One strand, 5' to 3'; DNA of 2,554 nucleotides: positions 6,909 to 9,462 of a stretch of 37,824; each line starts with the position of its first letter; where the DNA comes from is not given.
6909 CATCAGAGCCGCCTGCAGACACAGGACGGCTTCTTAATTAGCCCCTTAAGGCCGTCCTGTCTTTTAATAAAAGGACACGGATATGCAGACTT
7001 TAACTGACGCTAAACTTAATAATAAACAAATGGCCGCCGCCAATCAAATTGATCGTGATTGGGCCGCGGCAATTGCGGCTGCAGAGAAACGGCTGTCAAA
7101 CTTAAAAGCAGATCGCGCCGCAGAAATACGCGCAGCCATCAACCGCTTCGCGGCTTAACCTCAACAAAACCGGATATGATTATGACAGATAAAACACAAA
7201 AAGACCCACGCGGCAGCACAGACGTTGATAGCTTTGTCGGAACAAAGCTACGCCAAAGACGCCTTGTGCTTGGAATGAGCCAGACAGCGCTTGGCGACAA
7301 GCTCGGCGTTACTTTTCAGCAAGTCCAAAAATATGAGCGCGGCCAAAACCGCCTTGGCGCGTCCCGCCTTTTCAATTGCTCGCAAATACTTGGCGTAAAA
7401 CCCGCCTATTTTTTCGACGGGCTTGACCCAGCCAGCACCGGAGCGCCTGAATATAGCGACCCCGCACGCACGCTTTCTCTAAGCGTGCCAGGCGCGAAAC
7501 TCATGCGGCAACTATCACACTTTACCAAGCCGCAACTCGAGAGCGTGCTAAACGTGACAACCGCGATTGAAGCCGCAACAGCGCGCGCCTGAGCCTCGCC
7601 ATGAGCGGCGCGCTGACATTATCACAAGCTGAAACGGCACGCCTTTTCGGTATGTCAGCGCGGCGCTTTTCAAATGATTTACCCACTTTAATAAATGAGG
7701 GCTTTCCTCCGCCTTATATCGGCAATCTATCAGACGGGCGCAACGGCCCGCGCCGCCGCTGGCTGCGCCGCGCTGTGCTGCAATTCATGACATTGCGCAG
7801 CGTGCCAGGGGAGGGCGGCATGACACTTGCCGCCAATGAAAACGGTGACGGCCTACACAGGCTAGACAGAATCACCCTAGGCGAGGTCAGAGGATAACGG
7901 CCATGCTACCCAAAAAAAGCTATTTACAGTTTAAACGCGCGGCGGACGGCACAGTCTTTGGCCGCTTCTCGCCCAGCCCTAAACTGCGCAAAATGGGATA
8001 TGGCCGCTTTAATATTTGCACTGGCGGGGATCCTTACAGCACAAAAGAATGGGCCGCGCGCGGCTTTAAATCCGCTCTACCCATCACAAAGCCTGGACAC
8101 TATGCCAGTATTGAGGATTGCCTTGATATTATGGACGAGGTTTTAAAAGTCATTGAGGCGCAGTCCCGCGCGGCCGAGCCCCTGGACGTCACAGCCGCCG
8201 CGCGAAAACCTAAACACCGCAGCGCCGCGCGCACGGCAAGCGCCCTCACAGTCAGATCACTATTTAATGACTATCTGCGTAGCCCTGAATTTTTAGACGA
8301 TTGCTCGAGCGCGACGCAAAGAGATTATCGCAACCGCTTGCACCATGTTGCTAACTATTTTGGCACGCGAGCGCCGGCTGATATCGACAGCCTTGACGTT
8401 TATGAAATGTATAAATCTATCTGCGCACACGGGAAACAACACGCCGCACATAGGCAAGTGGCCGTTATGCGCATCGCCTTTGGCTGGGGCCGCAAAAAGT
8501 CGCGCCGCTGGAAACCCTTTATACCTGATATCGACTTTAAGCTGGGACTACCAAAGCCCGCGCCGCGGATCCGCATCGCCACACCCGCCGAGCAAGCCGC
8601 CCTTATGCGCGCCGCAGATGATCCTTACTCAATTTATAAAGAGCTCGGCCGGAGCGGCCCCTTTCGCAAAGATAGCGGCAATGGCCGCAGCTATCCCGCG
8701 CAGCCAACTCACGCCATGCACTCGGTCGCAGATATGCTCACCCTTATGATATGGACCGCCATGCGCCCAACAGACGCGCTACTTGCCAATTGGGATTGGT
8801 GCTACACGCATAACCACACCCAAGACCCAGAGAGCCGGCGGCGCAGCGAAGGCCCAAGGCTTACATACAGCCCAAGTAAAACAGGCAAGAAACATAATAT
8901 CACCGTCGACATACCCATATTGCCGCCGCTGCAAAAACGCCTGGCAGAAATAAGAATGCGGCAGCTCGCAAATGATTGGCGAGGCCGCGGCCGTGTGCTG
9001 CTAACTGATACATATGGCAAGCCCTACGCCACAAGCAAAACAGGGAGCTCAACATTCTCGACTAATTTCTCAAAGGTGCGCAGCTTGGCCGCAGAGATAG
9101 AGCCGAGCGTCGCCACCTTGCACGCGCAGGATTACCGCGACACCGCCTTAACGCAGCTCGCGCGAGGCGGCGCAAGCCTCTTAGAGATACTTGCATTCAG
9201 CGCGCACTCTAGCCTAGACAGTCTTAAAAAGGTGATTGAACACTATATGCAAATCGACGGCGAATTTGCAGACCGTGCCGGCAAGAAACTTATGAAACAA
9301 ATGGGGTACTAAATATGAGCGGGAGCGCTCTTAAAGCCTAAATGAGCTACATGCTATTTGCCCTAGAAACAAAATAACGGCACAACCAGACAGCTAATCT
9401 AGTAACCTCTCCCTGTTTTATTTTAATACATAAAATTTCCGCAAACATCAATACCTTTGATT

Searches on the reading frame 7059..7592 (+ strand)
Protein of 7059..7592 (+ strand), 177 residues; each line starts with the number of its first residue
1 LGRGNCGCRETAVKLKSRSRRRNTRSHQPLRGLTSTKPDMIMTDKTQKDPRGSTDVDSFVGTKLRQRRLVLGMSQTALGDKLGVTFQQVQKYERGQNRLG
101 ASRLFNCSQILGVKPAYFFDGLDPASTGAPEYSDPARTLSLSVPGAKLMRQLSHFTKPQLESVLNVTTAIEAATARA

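Call 26: search_protein_families(library=phrogs, proteins=[window:7059-7592:+], max_evalue=0.001)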
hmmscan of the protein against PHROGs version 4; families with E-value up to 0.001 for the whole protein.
window:7059-7592:+ (177 aa): 9 families
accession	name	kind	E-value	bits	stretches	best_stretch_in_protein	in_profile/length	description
phrog_4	-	transcription regulation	7.3e-12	46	1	42-131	130-204/400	transcriptional repressor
phrog_8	-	transcription regulation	2.6e-10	41.3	1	56-127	73-224/346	transcriptional regulator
phrog_3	-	transcription regulation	1e-09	39.7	1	25-130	66-157/430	transcriptional repressor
phrog_2439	-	transcription regulation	1.1e-09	38.7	1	58-129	6-77/367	transcriptional regulator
phrog_2328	-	transcription regulation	6.1e-06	27.1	1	46-129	7-85/128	transcriptional repressor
phrog_955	-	DNA, RNA and nucleotide metabolism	8.7e-06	26.5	1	42-98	7-63/142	HTH DNA binding protein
phrog_2967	-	transcription regulation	3e-05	24.7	1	62-124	13-75/225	transcriptional regulator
phrog_7241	-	transcription regulation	0.00014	22.9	1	63-116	65-118/122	transcriptional regulator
phrog_4836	-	transcription regulation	0.00026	21.6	1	60-162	76-167/194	CII-like regulator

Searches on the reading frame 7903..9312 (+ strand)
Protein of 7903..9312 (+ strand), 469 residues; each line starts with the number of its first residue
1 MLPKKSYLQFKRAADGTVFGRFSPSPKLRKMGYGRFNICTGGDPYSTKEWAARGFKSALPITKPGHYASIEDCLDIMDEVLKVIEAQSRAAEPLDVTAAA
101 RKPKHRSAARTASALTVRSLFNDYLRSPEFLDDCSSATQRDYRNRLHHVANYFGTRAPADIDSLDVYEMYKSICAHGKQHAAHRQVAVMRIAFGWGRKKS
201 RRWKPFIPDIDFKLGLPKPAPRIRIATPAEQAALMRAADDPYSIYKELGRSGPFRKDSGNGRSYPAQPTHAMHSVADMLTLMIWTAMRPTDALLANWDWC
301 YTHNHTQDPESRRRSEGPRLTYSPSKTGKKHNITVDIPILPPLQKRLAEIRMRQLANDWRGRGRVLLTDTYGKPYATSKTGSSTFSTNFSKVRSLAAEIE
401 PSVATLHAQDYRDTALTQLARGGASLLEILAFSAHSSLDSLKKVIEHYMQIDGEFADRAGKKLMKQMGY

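Call 26: search_protein_families(library=phrogs, proteins=[window:7903-9312:+], max_evalue=0.001)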
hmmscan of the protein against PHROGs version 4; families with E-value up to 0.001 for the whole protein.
window:7903-9312:+ (469 aa): 1 family
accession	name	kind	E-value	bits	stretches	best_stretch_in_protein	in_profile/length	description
phrog_1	-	integration and excision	2e-21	77.9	1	86-440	148-427/611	integrase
